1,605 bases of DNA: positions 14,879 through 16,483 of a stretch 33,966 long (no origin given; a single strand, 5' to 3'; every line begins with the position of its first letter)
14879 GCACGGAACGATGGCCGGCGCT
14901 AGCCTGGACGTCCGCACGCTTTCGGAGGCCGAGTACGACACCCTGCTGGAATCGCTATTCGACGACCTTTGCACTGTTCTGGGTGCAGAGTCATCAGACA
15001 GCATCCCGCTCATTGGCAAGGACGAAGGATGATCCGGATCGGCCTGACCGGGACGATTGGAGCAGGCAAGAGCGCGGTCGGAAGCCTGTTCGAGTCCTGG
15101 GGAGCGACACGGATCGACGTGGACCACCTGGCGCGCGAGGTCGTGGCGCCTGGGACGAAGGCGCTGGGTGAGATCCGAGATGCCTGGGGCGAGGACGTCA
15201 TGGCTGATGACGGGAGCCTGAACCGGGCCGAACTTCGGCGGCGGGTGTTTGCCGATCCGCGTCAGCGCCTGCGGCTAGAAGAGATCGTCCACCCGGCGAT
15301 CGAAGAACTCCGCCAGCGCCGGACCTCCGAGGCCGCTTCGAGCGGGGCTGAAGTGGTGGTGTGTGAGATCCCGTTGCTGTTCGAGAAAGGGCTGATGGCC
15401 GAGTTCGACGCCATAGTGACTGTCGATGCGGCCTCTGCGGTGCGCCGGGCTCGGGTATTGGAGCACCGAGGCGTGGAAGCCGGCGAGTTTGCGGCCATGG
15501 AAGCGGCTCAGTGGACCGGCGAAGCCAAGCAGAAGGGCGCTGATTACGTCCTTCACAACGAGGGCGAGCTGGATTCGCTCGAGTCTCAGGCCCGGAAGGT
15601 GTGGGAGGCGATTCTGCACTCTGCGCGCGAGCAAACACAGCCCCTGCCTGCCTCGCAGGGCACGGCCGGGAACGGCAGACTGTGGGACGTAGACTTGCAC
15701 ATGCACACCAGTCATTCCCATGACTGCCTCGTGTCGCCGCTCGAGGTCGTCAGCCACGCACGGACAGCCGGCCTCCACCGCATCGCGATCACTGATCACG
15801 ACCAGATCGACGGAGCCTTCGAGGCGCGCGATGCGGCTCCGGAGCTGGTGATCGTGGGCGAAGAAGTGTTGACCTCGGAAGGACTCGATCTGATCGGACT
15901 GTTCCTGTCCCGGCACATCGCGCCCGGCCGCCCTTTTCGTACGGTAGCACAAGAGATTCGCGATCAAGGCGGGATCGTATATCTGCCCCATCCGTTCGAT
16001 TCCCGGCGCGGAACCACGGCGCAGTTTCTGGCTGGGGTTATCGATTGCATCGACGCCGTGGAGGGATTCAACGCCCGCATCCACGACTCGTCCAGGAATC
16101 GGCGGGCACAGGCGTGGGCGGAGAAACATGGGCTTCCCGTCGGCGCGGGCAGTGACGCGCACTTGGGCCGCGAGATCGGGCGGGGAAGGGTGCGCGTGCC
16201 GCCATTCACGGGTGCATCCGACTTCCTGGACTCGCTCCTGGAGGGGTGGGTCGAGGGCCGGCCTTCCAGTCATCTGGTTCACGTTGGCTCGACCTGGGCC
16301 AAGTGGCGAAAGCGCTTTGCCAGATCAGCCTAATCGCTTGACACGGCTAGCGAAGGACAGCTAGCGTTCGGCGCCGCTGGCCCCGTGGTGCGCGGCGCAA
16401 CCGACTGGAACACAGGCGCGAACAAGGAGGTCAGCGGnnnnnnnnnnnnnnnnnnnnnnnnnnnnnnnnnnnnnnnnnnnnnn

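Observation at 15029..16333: Unusual dephospho-CoA kinase (CoaE) fused in frame to a PHP-domain phosphoesterase, in a neighbourhood with a second PHP and two DHH phosphoesterases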

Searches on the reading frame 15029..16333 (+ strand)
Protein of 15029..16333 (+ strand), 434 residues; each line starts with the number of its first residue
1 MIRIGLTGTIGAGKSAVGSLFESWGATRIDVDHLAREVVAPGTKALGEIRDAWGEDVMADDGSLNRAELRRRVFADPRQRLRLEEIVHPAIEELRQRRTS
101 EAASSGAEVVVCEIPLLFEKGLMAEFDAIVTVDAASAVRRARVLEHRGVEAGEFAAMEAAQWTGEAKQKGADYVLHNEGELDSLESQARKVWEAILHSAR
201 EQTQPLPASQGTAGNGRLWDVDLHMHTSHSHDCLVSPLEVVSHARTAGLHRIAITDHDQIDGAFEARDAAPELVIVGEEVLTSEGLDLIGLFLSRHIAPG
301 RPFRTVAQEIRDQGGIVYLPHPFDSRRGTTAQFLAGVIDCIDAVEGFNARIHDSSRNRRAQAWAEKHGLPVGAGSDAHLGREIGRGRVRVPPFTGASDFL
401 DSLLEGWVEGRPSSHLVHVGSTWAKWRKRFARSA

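Call 3: search_protein_families(library=pfam, proteins=[window:15029-16333:+], max_evalue=0.01)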
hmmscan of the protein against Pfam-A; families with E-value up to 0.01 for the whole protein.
window:15029-16333:+ (434 aa): 3 families
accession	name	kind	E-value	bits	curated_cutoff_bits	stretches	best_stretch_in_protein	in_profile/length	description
PF01121.26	CoaE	-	1.4e-49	168.6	27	1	4-181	3-178/180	Dephospho-CoA kinase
PF13263.12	PHP_C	-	2.4e-14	53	21.3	1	356-406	3-54/56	PHP-associated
PF02811.25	PHP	-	1.7e-07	32.2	26.4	1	222-273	1-53/164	PHP domain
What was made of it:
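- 15029..16333 (+): coaE-PHP2 fusion gene (434 aa plus stop). Pfam CoaE+PHP+PHP_C (call 3).
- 15029..15640 (+): CoaE (dephospho-CoA kinase) domain, aa 1-204. P-loop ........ at aa 8-15 (15050..15073). D32 is invariant. PF01121 E 1.4e-49 (call 3).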

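Call 4: search_protein_families(library=ncbifam, proteins=[window:15029-16333:+], max_evalue=0.01)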
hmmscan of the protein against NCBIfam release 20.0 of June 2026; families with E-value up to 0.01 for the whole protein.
window:15029-16333:+ (434 aa): 14 families
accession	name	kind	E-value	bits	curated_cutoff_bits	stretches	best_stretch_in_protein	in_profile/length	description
NF002879.0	PRK03333.1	equivalog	3.2e-53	181.2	215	1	1-195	1-193/395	dephospho-CoA kinase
TIGR00152.1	TIGR00152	equivalog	8.7e-37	126.8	65.55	1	4-187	2-185/188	dephospho-CoA kinase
NF038032.1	CehA_McbA_metalo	domain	7.3e-18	65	80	1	220-390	4-193/315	CehA/McbA family metallohydrolase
NF041577.1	nside_bi_sphtase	equivalog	9.8e-11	41.3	400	1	220-274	3-56/276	3',5'-nucleoside bisphosphate phosphatase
NF047791.1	RNaseRnm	equivalog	1.6e-08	34.1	375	1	221-269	3-50/275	RNase RNM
NF004981.0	PRK06361.1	equivalog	5.1e-05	22.7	117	1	221-259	2-39/217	histidinol phosphate phosphatase domain-containing protein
NF006702.0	PRK09248.1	domain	6.3e-05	22.6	264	1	220-258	4-42/246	PHP domain-containing protein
TIGR01856.1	hisJ_fam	subfamily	0.0008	19.2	90.2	1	222-269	2-49/252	histidinol-phosphatase HisJ family protein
NF041661.1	Cycl_ph_dihydrol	equivalog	0.00081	18.8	500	0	222-268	1-46/259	phosphoribosyl 1,2-cyclic phosphate 1,2-diphosphodiesterase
NF001688.0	PRK00448.1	equivalog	0.0011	16.5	873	1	221-269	339-388/1445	PolC-type DNA polymerase III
TIGR01405.1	polC_Gram_pos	equivalog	0.0012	16.6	1043.45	1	221-267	105-152/1211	DNA polymerase III subunit alpha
NF006226.0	PRK08356.1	equivalog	0.0023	17.7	189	0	4-31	8-35/195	hypothetical protein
NF005596.0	PRK07328.1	subfamily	0.0026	17.2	202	0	221-258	4-41/269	histidinol-phosphatase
NF045780.1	TrlF_fam_ATP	equivalog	0.0039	16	350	1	221-292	8-96/944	TrlF family AAA-like ATPase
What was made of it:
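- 15029..15640 (+): TIGR00152 scores 126.8 bits against a cut-off of 65.6 (call 4).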

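Call 5: find_homologous_proteins(query=window:15029-16333:+, max_evalue=0.00001)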
Query window:15029-16333:+ (434 aa): 505 proteins with E <= 0.00001 among 8000 candidates; the best 120 are listed.
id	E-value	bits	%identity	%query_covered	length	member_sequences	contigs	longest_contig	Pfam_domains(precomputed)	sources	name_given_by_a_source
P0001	7.5e-253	857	88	100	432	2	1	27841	PF13263.13,PF01121.27,PF02811.27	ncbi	-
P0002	4.8e-245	831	85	100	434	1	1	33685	PF13263.13,PF01121.27,PF02811.27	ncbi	ncbi:MAG: dephospho-CoA kinase [Gemmatimonadota bacterium]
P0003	4.1e-233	792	99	84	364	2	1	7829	PF01121.27,PF02811.27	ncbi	-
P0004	1.1e-162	560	62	99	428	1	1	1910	PF13263.13,PF01121.27,PF02811.27,PF13238.13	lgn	-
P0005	4.6e-161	555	63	99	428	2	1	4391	PF13263.13,PF01121.27,PF02811.27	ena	-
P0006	1.6e-159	549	61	99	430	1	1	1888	PF13263.13,PF01121.27,PF02811.27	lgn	-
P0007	1.3e-158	546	62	99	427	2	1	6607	PF13263.13,PF01121.27,PF02811.27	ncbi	-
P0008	3.0e-158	545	62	99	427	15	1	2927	PF13263.13,PF01121.27,PF02811.27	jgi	-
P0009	5.3e-158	544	61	99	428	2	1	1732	PF13263.13,PF01121.27,PF02811.27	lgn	-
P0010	2.1e-157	542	62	99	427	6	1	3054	PF13263.13,PF01121.27,PF02811.27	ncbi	-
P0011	5.4e-157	541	61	99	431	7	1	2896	PF13263.13,PF01121.27,PF02811.27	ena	-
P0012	8.0e-157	541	61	98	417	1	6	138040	PF13263.13,PF01121.27,PF02811.27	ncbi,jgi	jgi:dephospho-CoA kinase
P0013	8.7e-157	540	61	100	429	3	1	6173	PF13263.13,PF01121.27,PF02811.27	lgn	-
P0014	1.6e-156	540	60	99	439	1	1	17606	PF13263.13,PF01121.27,PF02811.27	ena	-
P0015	1.7e-156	539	62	100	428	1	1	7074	PF13263.13,PF01121.27,PF02811.27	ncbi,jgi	jgi:dephospho-CoA kinase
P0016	1.8e-155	536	62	99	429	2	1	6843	PF13263.13,PF01121.27,PF02811.27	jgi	jgi:dephospho-CoA kinase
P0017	2.9e-155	535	61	100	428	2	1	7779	PF13263.13,PF01121.27,PF02811.27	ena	-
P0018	5.9e-155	534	60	99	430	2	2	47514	PF13263.13,PF01121.27,PF02811.27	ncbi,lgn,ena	-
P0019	9.1e-155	534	61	99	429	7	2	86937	PF13263.13,PF01121.27,PF02811.27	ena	-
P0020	1.6e-154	533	60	99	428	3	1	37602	PF13263.13,PF01121.27,PF02811.27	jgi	jgi:dephospho-CoA kinase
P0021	3.5e-154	532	61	100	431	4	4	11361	PF13263.13,PF01121.27,PF02811.27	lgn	-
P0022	4.2e-154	532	62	97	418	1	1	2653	PF13263.13,PF01121.27,PF02811.27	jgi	jgi:dephospho-CoA kinase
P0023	9.9e-154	530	60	100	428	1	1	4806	PF13263.13,PF01121.27,PF02811.27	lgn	-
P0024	1.1e-153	530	61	99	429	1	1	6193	PF13263.13,PF01121.27,PF02811.27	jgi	-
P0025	1.3e-153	530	60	99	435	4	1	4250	PF13263.13,PF01121.27,PF02811.27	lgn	-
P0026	1.4e-153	530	60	99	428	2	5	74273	PF13263.13,PF01121.27,PF02811.27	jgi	jgi:dephospho-CoA kinase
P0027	1.7e-153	530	61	99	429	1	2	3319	PF13263.13,PF01121.27,PF02811.27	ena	-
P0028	1.8e-153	529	61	99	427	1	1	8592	PF13263.13,PF01121.27,PF02811.27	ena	-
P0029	2.3e-153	529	61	99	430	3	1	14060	PF13263.13,PF01121.27,PF02811.27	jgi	jgi:dephospho-CoA kinase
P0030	3.0e-153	529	59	99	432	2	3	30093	PF13263.13,PF01121.27,PF02811.27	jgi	jgi:dephospho-CoA kinase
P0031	3.8e-153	528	59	99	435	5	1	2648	PF13263.13,PF01121.27,PF02811.27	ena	-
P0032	3.9e-153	528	61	99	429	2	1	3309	PF13263.13,PF01121.27,PF02811.27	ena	-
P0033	4.3e-153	528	59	99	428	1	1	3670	PF13263.13,PF01121.27,PF02811.27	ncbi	-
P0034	4.4e-153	528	61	100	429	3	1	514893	PF13263.13,PF01121.27,PF02811.27,PF13238.13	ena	-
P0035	1.0e-152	527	60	100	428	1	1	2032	PF13263.13,PF01121.27,PF02811.27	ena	-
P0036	1.6e-152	526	59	99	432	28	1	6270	PF13263.13,PF01121.27,PF02811.27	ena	-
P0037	1.7e-152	526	58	100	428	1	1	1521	PF13263.13,PF01121.27,PF02811.27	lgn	-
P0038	1.9e-152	526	61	100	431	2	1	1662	PF13263.13,PF01121.27,PF02811.27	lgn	-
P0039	2.3e-152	526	60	99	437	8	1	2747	PF13263.13,PF01121.27,PF02811.27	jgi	-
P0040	3.0e-152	525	61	99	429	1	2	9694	PF13263.13,PF01121.27,PF02811.27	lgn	-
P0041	3.8e-152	525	60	99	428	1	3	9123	PF13263.13,PF01121.27,PF02811.27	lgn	-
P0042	6.5e-152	524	59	99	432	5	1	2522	PF13263.13,PF01121.27,PF02811.27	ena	-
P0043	8.0e-152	524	60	99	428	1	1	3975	PF13263.13,PF01121.27,PF02811.27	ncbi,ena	-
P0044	9.4e-152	524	58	100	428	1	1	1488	PF13263.13,PF01121.27,PF02811.27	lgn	-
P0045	1.1e-151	524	59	100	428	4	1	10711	PF13263.13,PF01121.27,PF02811.27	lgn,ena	-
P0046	1.2e-151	523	59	99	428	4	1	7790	PF13263.13,PF01121.27,PF02811.27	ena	-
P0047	2.7e-151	522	60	99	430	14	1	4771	PF13263.13,PF01121.27,PF02811.27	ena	-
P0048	4.5e-151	522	60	99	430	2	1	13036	PF13263.13,PF01121.27,PF02811.27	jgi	jgi:dephospho-CoA kinase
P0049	4.7e-151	522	60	100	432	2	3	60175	PF13263.13,PF01121.27,PF02811.27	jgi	jgi:dephospho-CoA kinase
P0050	5.2e-151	521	59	100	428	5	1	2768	PF13263.13,PF01121.27,PF02811.27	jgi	jgi:dephospho-CoA kinase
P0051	7.7e-151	521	60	99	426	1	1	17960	PF13263.13,PF01121.27,PF02811.27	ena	-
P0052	1.7e-150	520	59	99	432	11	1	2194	PF13263.13,PF01121.27,PF02811.27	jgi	-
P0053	2.7e-150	519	60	99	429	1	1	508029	PF13263.13,PF01121.27,PF02811.27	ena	-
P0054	3.6e-150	519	58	100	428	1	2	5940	PF13263.13,PF01121.27,PF02811.27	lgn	-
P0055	4.6e-150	518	59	100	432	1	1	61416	PF13263.13,PF01121.27,PF02811.27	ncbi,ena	-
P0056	5.9e-150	518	59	99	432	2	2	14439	PF13263.13,PF01121.27,PF02811.27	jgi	jgi:dephospho-CoA kinase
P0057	6.6e-150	518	60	99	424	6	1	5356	PF13263.13,PF01121.27,PF02811.27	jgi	jgi:dephospho-CoA kinase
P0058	6.8e-150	518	58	99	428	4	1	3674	PF13263.13,PF01121.27,PF02811.27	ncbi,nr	ncbi:MAG: dephospho-CoA kinase [Gemmatimonadetes bacterium]|nr:dephospho-CoA kinase [Gemmatimonadota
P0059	9.4e-150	517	59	99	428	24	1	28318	PF13263.13,PF01121.27,PF02811.27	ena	-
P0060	1.6e-149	516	58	100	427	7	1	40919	PF13263.13,PF01121.27,PF02811.27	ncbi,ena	ncbi:MAG: dephospho-CoA kinase [Gemmatimonadota bacterium]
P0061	1.6e-149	516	60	99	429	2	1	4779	PF13263.13,PF01121.27,PF02811.27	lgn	-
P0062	3.4e-149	515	59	100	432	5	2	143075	PF13263.13,PF01121.27,PF02811.27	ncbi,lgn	-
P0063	3.9e-149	515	60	99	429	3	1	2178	PF13263.13,PF01121.27,PF02811.27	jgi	-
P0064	3.9e-149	515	58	100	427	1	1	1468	PF13263.13,PF01121.27,PF02811.27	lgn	-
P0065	4.0e-149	515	58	99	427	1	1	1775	PF13263.13,PF01121.27,PF02811.27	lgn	-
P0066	5.9e-149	515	57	99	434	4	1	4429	PF13263.13,PF01121.27,PF02811.27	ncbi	-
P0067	7.6e-149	514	59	99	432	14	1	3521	PF13263.13,PF01121.27,PF02811.27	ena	-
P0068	7.8e-149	514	59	99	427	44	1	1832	PF13263.13,PF01121.27,PF02811.27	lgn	-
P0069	8.7e-149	514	59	99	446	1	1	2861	PF13263.13,PF01121.27,PF02811.27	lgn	-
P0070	1.1e-148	514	59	99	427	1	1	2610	PF13263.13,PF01121.27,PF02811.27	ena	-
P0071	2.6e-148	512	58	98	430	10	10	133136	PF13263.13,PF01121.27,PF02811.27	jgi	jgi:dephospho-CoA kinase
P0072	2.8e-148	512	59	99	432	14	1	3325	PF13263.13,PF01121.27,PF02811.27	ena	-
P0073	2.9e-148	512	59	98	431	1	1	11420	PF13263.13,PF01121.27,PF02811.27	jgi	-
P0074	3.0e-148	512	58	99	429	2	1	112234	PF13263.13,PF01121.27,PF02811.27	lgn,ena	-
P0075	3.1e-148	512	58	99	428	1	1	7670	PF13263.13,PF01121.27,PF02811.27,PF13238.13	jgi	jgi:dephospho-CoA kinase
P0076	3.2e-148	512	59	99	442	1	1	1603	PF13263.13,PF01121.27,PF02811.27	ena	-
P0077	3.8e-148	512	59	100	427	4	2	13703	PF13263.13,PF01121.27,PF02811.27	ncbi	-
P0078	3.9e-148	512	58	99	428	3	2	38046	PF13263.13,PF01121.27,PF02811.27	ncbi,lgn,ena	-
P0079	4.3e-148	512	58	99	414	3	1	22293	PF13263.13,PF01121.27,PF02811.27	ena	-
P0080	7.3e-148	511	59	99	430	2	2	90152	PF13263.13,PF01121.27,PF02811.27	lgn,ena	-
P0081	8.3e-148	511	59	99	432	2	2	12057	PF13263.13,PF01121.27,PF02811.27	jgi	jgi:dephospho-CoA kinase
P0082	1.2e-147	510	59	99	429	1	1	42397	PF13263.13,PF01121.27,PF02811.27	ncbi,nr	ncbi:MAG: dephospho-CoA kinase [Gemmatimonadota bacterium]|nr:dephospho-CoA kinase [Gemmatimonadota 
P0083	1.5e-147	510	58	100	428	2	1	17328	PF13263.13,PF01121.27,PF02811.27,PF13238.13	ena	-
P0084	2.0e-147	510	59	99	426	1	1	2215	PF13263.13,PF01121.27,PF02811.27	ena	-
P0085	2.5e-147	509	60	98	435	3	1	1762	PF13263.13,PF01121.27,PF02811.27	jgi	-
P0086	3.3e-147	509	59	100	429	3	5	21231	PF13263.13,PF01121.27,PF02811.27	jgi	jgi:dephospho-CoA kinase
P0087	3.8e-147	509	58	100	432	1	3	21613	PF13263.13,PF01121.27,PF02811.27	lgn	-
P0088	4.9e-147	508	59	98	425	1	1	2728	PF13263.13,PF01121.27,PF02811.27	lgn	-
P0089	6.9e-147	508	59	99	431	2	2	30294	PF13263.13,PF01121.27,PF02811.27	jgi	jgi:dephospho-CoA kinase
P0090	7.5e-147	508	58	99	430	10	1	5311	PF13263.13,PF01121.27,PF02811.27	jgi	jgi:dephospho-CoA kinase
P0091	8.3e-147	508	59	99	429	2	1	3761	PF13263.13,PF01121.27,PF02811.27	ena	-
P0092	1.5e-146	507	58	99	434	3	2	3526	PF13263.13,PF01121.27,PF02811.27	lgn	-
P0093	1.7e-146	506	57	99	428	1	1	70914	PF13263.13,PF01121.27,PF02811.27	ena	-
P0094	1.8e-146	506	58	99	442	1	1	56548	PF13263.13,PF01121.27,PF02811.27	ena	-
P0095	1.9e-146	506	57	97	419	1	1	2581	PF13263.13,PF01121.27,PF02811.27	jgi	jgi:dephospho-CoA kinase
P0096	2.1e-146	506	58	99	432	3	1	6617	PF13263.13,PF01121.27,PF02811.27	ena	-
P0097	2.1e-146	506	57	99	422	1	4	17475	PF13263.13,PF01121.27,PF02811.27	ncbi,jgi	jgi:dephospho-CoA kinase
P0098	2.8e-146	506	56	99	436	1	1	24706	PF13263.13,PF01121.27,PF02811.27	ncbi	-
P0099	2.8e-146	506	58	99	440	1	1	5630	PF13263.13,PF01121.27,PF02811.27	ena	-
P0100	3.2e-146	506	57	97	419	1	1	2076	PF13263.13,PF01121.27,PF02811.27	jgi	jgi:dephospho-CoA kinase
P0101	3.5e-146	505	57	99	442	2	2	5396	PF13263.13,PF01121.27,PF02811.27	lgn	-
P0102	4.5e-146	505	59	99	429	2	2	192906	PF13263.13,PF01121.27,PF02811.27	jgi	jgi:dephospho-CoA kinase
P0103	1.2e-145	504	56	99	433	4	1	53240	PF13263.13,PF01121.27,PF02811.27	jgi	jgi:dephospho-CoA kinase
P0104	1.6e-145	503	57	99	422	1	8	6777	PF13263.13,PF01121.27,PF02811.27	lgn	-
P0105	1.9e-145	503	58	100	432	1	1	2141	PF13263.13,PF01121.27,PF02811.27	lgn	-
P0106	2.4e-145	503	58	99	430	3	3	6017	PF13263.13,PF01121.27,PF02811.27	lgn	-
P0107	3.1e-145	502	58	98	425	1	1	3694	PF13263.13,PF01121.27,PF02811.27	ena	-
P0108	3.3e-145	502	57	97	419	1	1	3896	PF13263.13,PF01121.27,PF02811.27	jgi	jgi:dephospho-CoA kinase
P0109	3.3e-145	502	58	100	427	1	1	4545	PF13263.13,PF01121.27,PF02811.27,PF13238.13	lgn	-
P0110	3.6e-145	502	56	99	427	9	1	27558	PF13263.13,PF01121.27,PF02811.27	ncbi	ncbi:MAG: dephospho-CoA kinase [Gemmatimonadales bacterium]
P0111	4.8e-145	502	59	99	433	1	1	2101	PF13263.13,PF01121.27,PF02811.27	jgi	-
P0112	4.9e-145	502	58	99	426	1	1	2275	PF13263.13,PF01121.27,PF02811.27,PF13238.13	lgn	-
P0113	1.0e-144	501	58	98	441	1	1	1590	PF13263.13,PF01121.27,PF02811.27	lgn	-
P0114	1.4e-144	500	58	97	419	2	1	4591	PF13263.13,PF01121.27,PF02811.27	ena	-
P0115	3.0e-144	499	57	99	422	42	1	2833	PF13263.13,PF01121.27,PF02811.27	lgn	-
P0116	6.1e-144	498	57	99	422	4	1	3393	PF13263.13,PF01121.27,PF02811.27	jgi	jgi:dephospho-CoA kinase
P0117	1.0e-143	497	57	99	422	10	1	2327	PF13263.13,PF01121.27,PF02811.27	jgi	jgi:dephospho-CoA kinase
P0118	1.2e-143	497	56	99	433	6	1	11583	PF13263.13,PF01121.27,PF02811.27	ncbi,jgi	jgi:dephospho-CoA kinase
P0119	1.4e-143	497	59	99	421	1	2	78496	PF13263.13,PF01121.27,PF02811.27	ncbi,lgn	ncbi:MAG: dephospho-CoA kinase [Gemmatimonadota bacterium]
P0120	1.5e-143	497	57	99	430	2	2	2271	PF13263.13,PF01121.27,PF02811.27,PF13238.13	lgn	-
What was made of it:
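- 15029..16333 (+): More than 120 full-length homologues (call 5).
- Checked: The best 120 homologues, at 56-88% identity, all carry CoaE+PHP+PHP_C in one protein (call 5).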

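Call 15: find_encoding_contigs(protein=P0034, flank=10000, max_places=2)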
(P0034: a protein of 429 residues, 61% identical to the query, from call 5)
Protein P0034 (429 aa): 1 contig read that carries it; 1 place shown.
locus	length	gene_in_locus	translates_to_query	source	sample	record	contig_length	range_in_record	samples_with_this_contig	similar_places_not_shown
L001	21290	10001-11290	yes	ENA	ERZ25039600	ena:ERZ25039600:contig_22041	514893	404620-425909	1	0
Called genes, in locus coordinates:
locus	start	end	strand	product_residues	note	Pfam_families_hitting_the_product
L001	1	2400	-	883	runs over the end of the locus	PF05170:AsmA, PF05359:DUF748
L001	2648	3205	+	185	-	PF04542:Sigma70_r2, PF08281:Sigma70_r4_2, PF04545:Sigma70_r4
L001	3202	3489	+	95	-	PF13490:zf-HC2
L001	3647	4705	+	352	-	PF05343:Peptidase_M42, PF01546:Peptidase_M20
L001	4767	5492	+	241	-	PF01325:Fe_dep_repress, PF02742:Fe_dep_repr_C, PF04023:FeoA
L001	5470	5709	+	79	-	-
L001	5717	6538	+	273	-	PF02811:PHP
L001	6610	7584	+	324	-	PF07992:Pyr_redox_2, PF13738:Pyr_redox_3, PF00070:Pyr_redox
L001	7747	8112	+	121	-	PF01521:Fe-S_biosyn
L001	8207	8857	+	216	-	PF00753:Lactamase_B, PF12706:Lactamase_B_2 (weak)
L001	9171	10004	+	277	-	-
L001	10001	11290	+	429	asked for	PF01121:CoaE, PF13238:AAA_18 (faint), PF02811:PHP, PF13263:PHP_C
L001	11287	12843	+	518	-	PF00209:SNF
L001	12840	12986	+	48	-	-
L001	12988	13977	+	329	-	PF01368:DHH, PF02272:DHHA1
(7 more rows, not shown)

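Call 16: find_encoding_contigs(protein=P0110, flank=10000, max_places=2)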
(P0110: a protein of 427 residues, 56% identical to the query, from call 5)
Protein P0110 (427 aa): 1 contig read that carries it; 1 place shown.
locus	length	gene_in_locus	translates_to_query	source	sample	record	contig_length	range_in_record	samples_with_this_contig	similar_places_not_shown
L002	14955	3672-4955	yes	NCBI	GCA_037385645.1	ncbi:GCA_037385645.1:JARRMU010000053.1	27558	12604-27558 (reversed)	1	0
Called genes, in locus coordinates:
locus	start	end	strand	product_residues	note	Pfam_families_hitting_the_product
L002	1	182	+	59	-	?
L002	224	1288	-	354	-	PF01946:Thi4 (faint), PF07992:Pyr_redox_2, PF13450:NAD_binding_8 (faint), PF13738:Pyr_redox_3, PF00070:Pyr_redox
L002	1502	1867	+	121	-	PF01521:Fe-S_biosyn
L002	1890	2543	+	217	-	PF00753:Lactamase_B, PF12706:Lactamase_B_2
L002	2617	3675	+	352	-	PF01368:DHH, PF02272:DHHA1 (weak)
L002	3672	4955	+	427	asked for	PF01121:CoaE, PF02811:PHP, PF13263:PHP_C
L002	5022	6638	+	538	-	PF00209:SNF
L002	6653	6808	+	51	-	-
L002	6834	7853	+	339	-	PF01368:DHH, PF02272:DHHA1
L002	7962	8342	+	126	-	-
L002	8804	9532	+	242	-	PF02683:DsbD_TM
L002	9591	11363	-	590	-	PF00664:ABC_membrane, PF02463:SMC_N (faint), PF00005:ABC_tran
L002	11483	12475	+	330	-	-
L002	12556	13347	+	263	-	PF13620:CarboxypepD_reg, PF13715:CarbopepD_reg_2, PF07715:Plug (weak)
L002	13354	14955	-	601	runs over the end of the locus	PF01019:G_glu_transpept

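Call 17: find_encoding_contigs(protein=P0012, flank=10000, max_places=2)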
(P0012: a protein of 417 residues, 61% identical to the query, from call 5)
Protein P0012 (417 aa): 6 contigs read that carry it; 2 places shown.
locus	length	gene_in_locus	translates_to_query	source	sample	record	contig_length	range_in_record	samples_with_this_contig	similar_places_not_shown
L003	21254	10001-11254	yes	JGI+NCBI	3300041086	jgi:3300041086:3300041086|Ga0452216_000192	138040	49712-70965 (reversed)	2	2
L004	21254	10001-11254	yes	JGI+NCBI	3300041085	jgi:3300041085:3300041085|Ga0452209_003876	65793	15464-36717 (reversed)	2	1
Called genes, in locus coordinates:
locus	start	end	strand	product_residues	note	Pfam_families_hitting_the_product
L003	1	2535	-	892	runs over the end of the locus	PF05170:AsmA, PF05359:DUF748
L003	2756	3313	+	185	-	PF04542:Sigma70_r2, PF08281:Sigma70_r4_2, PF04545:Sigma70_r4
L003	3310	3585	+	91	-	PF13490:zf-HC2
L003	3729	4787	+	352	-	PF05343:Peptidase_M42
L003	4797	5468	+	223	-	PF01325:Fe_dep_repress, PF12802:MarR_2 (weak), PF01047:MarR (faint), PF09339:HTH_IclR (faint), PF02742:Fe_dep_repr_C, PF04023:FeoA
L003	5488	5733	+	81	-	-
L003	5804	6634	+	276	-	PF02811:PHP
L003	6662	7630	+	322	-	PF00890:FAD_binding_2 (faint), PF07992:Pyr_redox_2, PF13738:Pyr_redox_3, PF00070:Pyr_redox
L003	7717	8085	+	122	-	PF01521:Fe-S_biosyn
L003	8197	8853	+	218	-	PF00753:Lactamase_B, PF12706:Lactamase_B_2 (weak)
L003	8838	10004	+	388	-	PF01368:DHH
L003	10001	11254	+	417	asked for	PF01121:CoaE, PF02811:PHP, PF13263:PHP_C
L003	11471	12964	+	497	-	PF00209:SNF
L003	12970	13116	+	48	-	-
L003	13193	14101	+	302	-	PF01368:DHH, PF02272:DHHA1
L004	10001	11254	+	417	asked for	PF01121:CoaE, PF02811:PHP, PF13263:PHP_C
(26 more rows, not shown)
